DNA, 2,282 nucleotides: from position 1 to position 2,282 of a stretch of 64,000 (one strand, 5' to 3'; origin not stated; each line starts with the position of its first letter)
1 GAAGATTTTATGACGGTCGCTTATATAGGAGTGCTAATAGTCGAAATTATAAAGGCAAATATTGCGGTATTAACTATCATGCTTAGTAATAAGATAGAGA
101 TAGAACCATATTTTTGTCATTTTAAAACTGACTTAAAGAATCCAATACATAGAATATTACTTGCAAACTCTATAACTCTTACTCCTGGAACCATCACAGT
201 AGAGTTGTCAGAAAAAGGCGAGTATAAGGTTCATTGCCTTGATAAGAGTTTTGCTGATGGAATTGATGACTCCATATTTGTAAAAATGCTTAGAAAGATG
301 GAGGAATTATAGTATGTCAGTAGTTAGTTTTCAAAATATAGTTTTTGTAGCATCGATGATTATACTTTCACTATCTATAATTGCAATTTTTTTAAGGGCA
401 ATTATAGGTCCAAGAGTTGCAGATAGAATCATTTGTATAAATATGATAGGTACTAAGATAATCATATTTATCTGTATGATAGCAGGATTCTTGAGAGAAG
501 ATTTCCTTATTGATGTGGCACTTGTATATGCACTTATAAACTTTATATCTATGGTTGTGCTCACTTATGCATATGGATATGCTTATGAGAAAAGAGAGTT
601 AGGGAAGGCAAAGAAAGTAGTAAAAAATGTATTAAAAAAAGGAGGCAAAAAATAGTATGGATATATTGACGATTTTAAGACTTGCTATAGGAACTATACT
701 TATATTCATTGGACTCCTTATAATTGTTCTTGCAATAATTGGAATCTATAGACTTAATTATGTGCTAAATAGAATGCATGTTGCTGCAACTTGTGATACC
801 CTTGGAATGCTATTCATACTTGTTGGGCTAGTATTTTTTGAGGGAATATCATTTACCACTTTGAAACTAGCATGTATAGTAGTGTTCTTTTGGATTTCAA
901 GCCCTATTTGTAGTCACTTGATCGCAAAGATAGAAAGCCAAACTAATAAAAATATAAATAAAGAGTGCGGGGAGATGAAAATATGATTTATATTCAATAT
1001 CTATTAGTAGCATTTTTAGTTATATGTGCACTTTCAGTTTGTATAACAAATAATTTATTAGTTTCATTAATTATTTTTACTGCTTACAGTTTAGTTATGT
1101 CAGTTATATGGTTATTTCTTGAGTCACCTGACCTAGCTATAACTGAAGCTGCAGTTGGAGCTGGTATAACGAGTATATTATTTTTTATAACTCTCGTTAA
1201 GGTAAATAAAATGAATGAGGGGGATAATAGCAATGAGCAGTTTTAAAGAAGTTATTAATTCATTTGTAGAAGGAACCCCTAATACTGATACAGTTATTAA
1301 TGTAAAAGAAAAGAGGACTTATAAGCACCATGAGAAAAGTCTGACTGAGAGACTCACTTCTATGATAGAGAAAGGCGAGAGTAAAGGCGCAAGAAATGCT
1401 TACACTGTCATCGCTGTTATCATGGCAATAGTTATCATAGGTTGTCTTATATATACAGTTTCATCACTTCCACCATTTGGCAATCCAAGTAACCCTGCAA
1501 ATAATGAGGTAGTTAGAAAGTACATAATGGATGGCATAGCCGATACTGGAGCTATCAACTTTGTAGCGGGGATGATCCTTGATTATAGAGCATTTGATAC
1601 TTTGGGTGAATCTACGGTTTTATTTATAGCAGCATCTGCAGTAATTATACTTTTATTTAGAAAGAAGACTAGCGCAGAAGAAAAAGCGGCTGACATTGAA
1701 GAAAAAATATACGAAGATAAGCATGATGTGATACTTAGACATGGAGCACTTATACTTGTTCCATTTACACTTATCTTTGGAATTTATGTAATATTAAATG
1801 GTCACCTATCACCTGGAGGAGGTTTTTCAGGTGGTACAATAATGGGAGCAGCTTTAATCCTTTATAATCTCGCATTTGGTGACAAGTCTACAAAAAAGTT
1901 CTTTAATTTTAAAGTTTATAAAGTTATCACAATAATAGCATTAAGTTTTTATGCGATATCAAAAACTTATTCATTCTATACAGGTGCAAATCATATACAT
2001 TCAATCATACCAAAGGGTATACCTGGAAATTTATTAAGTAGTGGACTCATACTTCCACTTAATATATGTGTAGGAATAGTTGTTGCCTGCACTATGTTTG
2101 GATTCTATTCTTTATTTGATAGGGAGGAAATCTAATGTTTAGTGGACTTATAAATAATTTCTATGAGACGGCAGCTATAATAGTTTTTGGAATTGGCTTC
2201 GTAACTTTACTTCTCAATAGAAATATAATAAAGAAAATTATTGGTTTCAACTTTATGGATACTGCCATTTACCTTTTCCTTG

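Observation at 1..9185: Mbh-ordered Mrp membrane module with four antiporter-like subunits and no redox module in cis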

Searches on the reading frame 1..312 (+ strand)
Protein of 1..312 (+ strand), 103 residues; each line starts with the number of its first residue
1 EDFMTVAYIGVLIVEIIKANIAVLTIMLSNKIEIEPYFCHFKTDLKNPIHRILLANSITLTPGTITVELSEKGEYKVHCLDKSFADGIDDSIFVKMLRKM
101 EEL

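Call 5: search_protein_families(library=pfam, proteins=[window:1-312:+], max_evalue=0.01)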
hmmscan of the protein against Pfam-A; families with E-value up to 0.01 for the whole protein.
window:1-312:+ (103 aa): 1 family
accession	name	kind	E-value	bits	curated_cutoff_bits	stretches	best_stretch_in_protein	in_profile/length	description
PF01899.21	MNHE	-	5.2e-23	81.9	27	1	5-89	46-131/145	Na+/H+ ion antiporter subunit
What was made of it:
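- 1..312 (+): mrpE/mbhA-like gene. The 5' end lies outside the window (about 51 codons missing). PF01899 MNHE 5e-23, matching profile positions 46-131 of 145 (call 5).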

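Call 8: search_protein_families(library=ncbifam, proteins=[window:1-312:+], max_evalue=0.00001)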
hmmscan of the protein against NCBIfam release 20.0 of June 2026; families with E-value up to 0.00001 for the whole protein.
window:1-312:+ (103 aa): 14 families
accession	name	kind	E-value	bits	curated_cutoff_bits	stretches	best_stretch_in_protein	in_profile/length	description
TIGR00942.1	2a6301s05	subfamily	2.8e-20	72.8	212.25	1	6-96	44-138/144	multicomponent Na+:H+ antiporter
NF009295.0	PRK12652.1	equivalog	2.2e-18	66.6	290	1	6-91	230-314/368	monovalent cation/H+ antiporter subunit E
NF009291.0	PRK12651.1-1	equivalog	3.9e-17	62.7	228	1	8-87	60-140/159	Na+/H+ antiporter subunit E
NF005131.0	PRK06580.1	equivalog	1e-16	61.1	121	1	6-100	10-103/107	putative monovalent cation/H+ antiporter subunit E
NF004922.0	PRK06279.1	equivalog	1.3e-15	57.6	99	1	4-72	5-71/100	putative monovalent cation/H+ antiporter subunit E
NF006518.0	PRK08965.1-2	equivalog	4.4e-15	55.9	159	1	5-88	65-149/166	Na+/H+ antiporter subunit E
NF009292.0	PRK12651.1-3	equivalog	7.8e-14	52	213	1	6-82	58-135/158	Na+/H+ antiporter subunit E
NF006245.0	PRK08383.1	subfamily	3e-12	46.8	192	1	6-81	66-141/168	putative monovalent cation/H+ antiporter subunit E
NF006517.0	PRK08965.1-1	equivalog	5.5e-12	46.2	180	1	3-102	57-154/161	Na+/H+ antiporter subunit E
NF006519.0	PRK08965.1-3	equivalog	1.2e-11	44.7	190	1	7-100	58-152/158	Na+/H+ antiporter subunit E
NF009293.0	PRK12651.1-4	equivalog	8.7e-10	38.9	195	1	5-90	72-160/173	Na+/H+ antiporter subunit E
NF006520.0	PRK08965.1-4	equivalog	2e-09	37.6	175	1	9-83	64-140/162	Na+/H+ antiporter subunit E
NF009240.0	PRK12596.1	equivalog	8.7e-09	35.4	277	1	6-92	60-147/171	putative monovalent cation/H+ antiporter subunit E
NF006244.0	PRK08382.1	equivalog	6.3e-08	32.8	226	1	7-73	100-164/201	putative monovalent cation/H+ antiporter subunit E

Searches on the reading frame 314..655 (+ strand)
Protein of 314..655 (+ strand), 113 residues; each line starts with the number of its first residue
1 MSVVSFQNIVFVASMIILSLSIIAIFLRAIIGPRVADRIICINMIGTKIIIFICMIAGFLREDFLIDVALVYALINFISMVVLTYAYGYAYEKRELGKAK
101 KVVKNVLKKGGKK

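Call 5: search_protein_families(library=pfam, proteins=[window:314-655:+], max_evalue=0.01)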
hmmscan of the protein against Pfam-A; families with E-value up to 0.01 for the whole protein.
window:314-655:+ (113 aa): 1 family
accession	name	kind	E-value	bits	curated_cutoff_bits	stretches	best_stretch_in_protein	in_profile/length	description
PF04066.18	MrpF_PhaF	-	2.7e-12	47.4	23.3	1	36-84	1-49/53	Multiple resistance and pH regulation protein F (MrpF / PhaF)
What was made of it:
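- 314..655 (+): mrpF/mbhB-like gene (113 aa). PF04066 3e-12 (call 5).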

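Call 8: search_protein_families(library=ncbifam, proteins=[window:314-655:+], max_evalue=0.00001)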
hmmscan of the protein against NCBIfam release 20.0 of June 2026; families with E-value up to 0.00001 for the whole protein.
window:314-655:+ (113 aa): 11 families
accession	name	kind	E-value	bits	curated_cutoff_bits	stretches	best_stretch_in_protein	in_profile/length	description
NF009244.0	PRK12599.1-3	equivalog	7.9e-16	58.3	90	1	9-81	7-79/92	putative monovalent cation/H+ antiporter subunit F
NF006243.0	PRK08381.1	equivalog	5.1e-12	46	79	1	9-83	5-79/89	putative monovalent cation/H+ antiporter subunit F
NF009243.0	PRK12599.1-2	equivalog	6.8e-12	45.9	95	1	7-85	4-82/91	putative monovalent cation/H+ antiporter subunit F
NF009248.0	PRK12600.1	equivalog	8.4e-12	45.1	97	1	8-84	3-79/94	Na(+)/H(+) antiporter subunit F1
NF009242.0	PRK12599.1-1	equivalog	3.3e-11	43.4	89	1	10-83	4-77/86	putative monovalent cation/H+ antiporter subunit F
NF009246.0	PRK12599.1-5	equivalog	1.6e-08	35.1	92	1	15-84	7-76/83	putative monovalent cation/H+ antiporter subunit F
NF009247.0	PRK12599.1-6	equivalog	2.9e-08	34.1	100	1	10-84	6-80/89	putative monovalent cation/H+ antiporter subunit F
NF009249.0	PRK12603.1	equivalog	2.9e-08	33.9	81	1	11-84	3-77/90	putative monovalent cation/H+ antiporter subunit F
NF009245.0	PRK12599.1-4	equivalog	6.5e-08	32.9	114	1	11-83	11-83/121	cation:proton antiporter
NF004812.0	PRK06161.1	equivalog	8.4e-07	29.4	93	1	9-84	7-82/92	K+/H+ antiporter subunit F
NF009250.0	PRK12604.1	equivalog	1.3e-06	28.8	100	1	15-83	8-76/84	putative monovalent cation/H+ antiporter subunit F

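Call 9: find_encoding_contigs(protein=window:314-652:+, flank=10000, max_places=6)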
Protein window:314-652:+ (113 aa): 1 contig read that carries it; 1 place shown.
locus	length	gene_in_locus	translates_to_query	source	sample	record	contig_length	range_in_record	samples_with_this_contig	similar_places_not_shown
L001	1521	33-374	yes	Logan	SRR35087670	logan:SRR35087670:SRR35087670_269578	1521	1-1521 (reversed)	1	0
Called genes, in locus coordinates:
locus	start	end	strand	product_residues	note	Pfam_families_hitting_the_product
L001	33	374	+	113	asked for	PF04066:MrpF_PhaF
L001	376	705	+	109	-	PF03334:PhaG_MnhG_YufB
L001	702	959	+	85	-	PF13244:MbhD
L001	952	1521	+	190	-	?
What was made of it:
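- Tried and rejected: Only a 1.5 kb duplicate contig was returned (call 9).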

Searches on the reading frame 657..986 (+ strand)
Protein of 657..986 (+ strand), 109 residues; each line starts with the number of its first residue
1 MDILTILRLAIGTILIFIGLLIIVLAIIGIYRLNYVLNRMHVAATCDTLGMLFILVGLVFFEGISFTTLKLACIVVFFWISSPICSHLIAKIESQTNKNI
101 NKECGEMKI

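Call 5: search_protein_families(library=pfam, proteins=[window:657-986:+], max_evalue=0.01)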
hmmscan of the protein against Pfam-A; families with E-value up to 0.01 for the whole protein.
window:657-986:+ (109 aa): 1 family
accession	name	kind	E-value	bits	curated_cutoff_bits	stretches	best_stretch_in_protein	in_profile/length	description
PF03334.19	PhaG_MnhG_YufB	-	1.6e-20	73.5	23.4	1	15-91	1-77/80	Na+/H+ antiporter subunit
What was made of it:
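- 657..986 (+): mrpG/mbhC-like gene (109 aa). PF03334 2e-20 (call 5).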

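Call 8: search_protein_families(library=ncbifam, proteins=[window:657-986:+], max_evalue=0.00001)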
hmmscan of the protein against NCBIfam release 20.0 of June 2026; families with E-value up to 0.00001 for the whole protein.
window:657-986:+ (109 aa): 11 families
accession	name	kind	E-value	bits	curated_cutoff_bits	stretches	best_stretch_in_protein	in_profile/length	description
NF009314.0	PRK12674.1-2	subfamily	7e-20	70.9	102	1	10-102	6-98/116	Na+/H+ antiporter subunit G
NF009311.0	PRK12670.1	equivalog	6.9e-17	61.1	116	1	11-103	5-97/99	putative monovalent cation/H+ antiporter subunit G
TIGR01300.1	CPA3_mnhG_phaG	equivalog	3.3e-15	56.2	63.1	1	14-92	1-81/97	monovalent cation/H(+) antiporter subunit G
NF009237.0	PRK12587.1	equivalog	2.8e-13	49.9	158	1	6-100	4-100/118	Na+/H+ antiporter subunit G1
NF009236.0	PRK12586.1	equivalog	5.4e-13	48.9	156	1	10-99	10-101/145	Na+/H+ antiporter subunit G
NF009320.0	PRK12675.1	equivalog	2.5e-11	44.1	128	1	11-92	2-84/104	putative monovalent cation/H+ antiporter subunit G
NF009235.0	PRK12585.1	equivalog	8.9e-11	41.4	273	1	11-96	8-95/197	putative monovalent cation/H+ antiporter subunit G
NF009316.0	PRK12674.1-5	equivalog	1.1e-10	41.4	122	1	12-103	9-102/121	Na+/H+ antiporter subunit G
NF009313.0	PRK12674.1-1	equivalog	5.8e-09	35.9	151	1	10-92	8-91/140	Na+/H+ antiporter subunit G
NF009317.0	PRK12674.2-1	equivalog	8.9e-07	29.1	107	1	10-92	5-87/105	Na+/H+ antiporter subunit G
NF009312.0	PRK12672.1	subfamily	1.2e-06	28.7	122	1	13-91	8-96/122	putative monovalent cation/H+ antiporter subunit G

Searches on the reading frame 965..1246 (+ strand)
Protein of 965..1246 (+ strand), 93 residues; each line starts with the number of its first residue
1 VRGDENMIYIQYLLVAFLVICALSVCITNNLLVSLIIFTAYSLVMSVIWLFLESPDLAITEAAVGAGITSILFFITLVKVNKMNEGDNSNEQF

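Call 5: search_protein_families(library=pfam, proteins=[window:965-1246:+], max_evalue=0.01)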
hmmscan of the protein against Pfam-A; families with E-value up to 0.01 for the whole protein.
window:965-1246:+ (93 aa): 2 families
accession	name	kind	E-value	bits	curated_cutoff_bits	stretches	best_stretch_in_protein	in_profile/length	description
PF13244.11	MbhD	-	3.3e-18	66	27.2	1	16-80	1-65/67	MBH, subunit D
PF00499.25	Oxidored_q3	-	0.0081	16.3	33.2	1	21-83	1-65/146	NADH-ubiquinone/plastoquinone oxidoreductase chain 6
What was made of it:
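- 983..1246 (+): MbhD/DUF4040 gene, the equivalent of MrpA TM17-19. Its ATG overlaps the mrpG stop codon (ATGA). PF13244 3e-18 (call 5).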

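Call 8: search_protein_families(library=ncbifam, proteins=[window:965-1246:+], max_evalue=0.00001)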
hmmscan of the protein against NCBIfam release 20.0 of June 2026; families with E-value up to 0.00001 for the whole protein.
window:965-1246:+ (93 aa): 8 families
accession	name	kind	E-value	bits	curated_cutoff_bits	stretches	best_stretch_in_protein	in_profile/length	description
NF009159.0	PRK12504.1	equivalog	8.9e-25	87.6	141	1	7-87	3-83/178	DUF4040 domain-containing protein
NF009161.0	PRK12507.1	equivalog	6.2e-15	55.2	272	1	6-82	7-82/336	putative monovalent cation/H+ antiporter subunit B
NF006242.0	PRK08378.1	subfamily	9e-15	55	98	1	8-83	5-80/85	hypothetical protein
NF004923.0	PRK06280.1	equivalog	9e-09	35.5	80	1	8-84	2-78/79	hypothetical protein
TIGR00940.1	2a6301s01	subfamily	1.5e-08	33.5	920.45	1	11-87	624-699/793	monovalent cation:proton antiporter subunit A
NF009289.0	PRK12649.1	equivalog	1.5e-07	30.2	1117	1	11-82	621-691/789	putative monovalent cation/H+ antiporter subunit A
NF009285.0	PRK12645.1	equivalog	2.2e-07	29.5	1028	1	9-89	629-708/804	Na+/H+ antiporter subunit A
NF009288.0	PRK12648.1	equivalog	1.2e-06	26.9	1104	1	10-86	608-684/954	monovalent cation/H+ antiporter subunit A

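Call 54: search_solved_structures(query=window:983-1243:+, max_evalue=1, show_alignments=4)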
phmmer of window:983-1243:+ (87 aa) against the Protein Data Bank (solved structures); distinct sequences matched with E-value up to 1: 2.
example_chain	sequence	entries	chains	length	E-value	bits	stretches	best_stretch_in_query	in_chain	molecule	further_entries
6u8y_D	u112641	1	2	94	6.6e-12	48.6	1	2-74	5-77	DUF4040 domain-containing protein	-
6cfw_D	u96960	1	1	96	2.5e-10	43.6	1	3-75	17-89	MBH subunit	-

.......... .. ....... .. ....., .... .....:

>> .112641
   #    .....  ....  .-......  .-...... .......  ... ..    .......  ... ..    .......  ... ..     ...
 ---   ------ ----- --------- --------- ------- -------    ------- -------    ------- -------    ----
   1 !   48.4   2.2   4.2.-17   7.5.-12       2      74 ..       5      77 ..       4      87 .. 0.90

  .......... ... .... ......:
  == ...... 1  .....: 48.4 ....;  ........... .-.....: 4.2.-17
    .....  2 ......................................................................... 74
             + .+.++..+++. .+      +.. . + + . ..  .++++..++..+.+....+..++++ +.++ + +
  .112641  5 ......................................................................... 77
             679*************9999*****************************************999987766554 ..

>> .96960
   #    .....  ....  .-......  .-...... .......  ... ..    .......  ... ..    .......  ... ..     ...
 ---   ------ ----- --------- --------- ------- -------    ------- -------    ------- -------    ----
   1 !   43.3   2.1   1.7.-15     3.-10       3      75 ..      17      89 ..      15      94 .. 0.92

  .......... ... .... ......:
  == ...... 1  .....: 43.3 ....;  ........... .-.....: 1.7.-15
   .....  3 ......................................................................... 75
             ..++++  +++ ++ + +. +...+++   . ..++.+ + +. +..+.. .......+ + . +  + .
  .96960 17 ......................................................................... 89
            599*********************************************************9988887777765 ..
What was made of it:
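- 983..1246 (+): The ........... motif is aligned with the same motif in both (call 54).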

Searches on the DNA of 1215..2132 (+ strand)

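Call 80: search_rna_families(sources=[L002, L003, L006, L087, L088, L089, L093, L007], threshold=gathering)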
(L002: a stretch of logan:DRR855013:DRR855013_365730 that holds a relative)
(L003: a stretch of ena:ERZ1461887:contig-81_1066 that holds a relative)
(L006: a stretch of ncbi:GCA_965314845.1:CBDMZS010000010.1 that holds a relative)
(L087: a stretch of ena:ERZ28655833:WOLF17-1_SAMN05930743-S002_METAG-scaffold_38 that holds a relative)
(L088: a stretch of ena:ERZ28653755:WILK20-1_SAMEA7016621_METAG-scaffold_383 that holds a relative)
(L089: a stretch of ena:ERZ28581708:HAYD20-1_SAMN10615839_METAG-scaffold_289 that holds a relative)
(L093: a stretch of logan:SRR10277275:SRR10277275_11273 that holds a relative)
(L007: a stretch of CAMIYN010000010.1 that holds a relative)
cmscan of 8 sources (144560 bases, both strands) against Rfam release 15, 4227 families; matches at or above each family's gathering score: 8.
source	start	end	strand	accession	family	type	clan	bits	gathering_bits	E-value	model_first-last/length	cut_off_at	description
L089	19275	19400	+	RF01055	Molybdenum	Cis-reg; riboswitch;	-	71.9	36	5e-15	1-135/135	no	Molybdenum/Tungsten riboswitch aptamer (Moco RNA motif)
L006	7780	7924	-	RF01055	Molybdenum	Cis-reg; riboswitch;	-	66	36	2.6e-13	1-135/135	no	Molybdenum/Tungsten riboswitch aptamer (Moco RNA motif)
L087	20081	20203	+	RF01055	Molybdenum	Cis-reg; riboswitch;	-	65.5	36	3.7e-13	1-135/135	no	Molybdenum/Tungsten riboswitch aptamer (Moco RNA motif)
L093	20363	20455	+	RF01852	tRNA-Sec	Gene; tRNA;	CL00001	61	47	1.4e-09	1-91/91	no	Selenocysteine transfer RNA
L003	7763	7885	+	RF01055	Molybdenum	Cis-reg; riboswitch;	-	57.8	36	6.8e-11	1-135/135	no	Molybdenum/Tungsten riboswitch aptamer (Moco RNA motif)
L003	19483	19602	+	RF01055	Molybdenum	Cis-reg; riboswitch;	-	57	36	1.1e-10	1-135/135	no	Molybdenum/Tungsten riboswitch aptamer (Moco RNA motif)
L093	11926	12061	+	RF01055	Molybdenum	Cis-reg; riboswitch;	-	52.9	36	1.8e-09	1-135/135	no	Molybdenum/Tungsten riboswitch aptamer (Moco RNA motif)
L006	20118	20255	+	RF01055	Molybdenum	Cis-reg; riboswitch;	-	48.2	36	4.3e-08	1-135/135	no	Molybdenum/Tungsten riboswitch aptamer (Moco RNA motif)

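Call 82: search_rna_families(source=L087, start=7600, end=8150, threshold=evalue, max_evalue=1)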
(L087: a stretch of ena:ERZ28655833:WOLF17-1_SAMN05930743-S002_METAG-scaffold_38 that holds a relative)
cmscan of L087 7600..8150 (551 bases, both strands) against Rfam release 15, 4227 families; matches with E-value up to 1: 0.
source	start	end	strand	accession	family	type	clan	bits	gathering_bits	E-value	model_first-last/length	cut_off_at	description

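Call 83: search_rna_families(source=L088, start=6700, end=7250, threshold=evalue, max_evalue=1)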
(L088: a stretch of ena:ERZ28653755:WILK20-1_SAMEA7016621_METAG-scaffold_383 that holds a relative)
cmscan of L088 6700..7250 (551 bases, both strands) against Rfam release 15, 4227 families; matches with E-value up to 1: 1.
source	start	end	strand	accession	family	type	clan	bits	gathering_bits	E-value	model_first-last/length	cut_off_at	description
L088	7170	7226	-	RF02189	ST7-OT4_3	Gene; lncRNA;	-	14.2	50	0.58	252-302/302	no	ST7 overlapping transcript 4 conserved region 3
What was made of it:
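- Tried and rejected: Absent at E <= 1 in L087 and L088 (calls 80, 82, 83).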
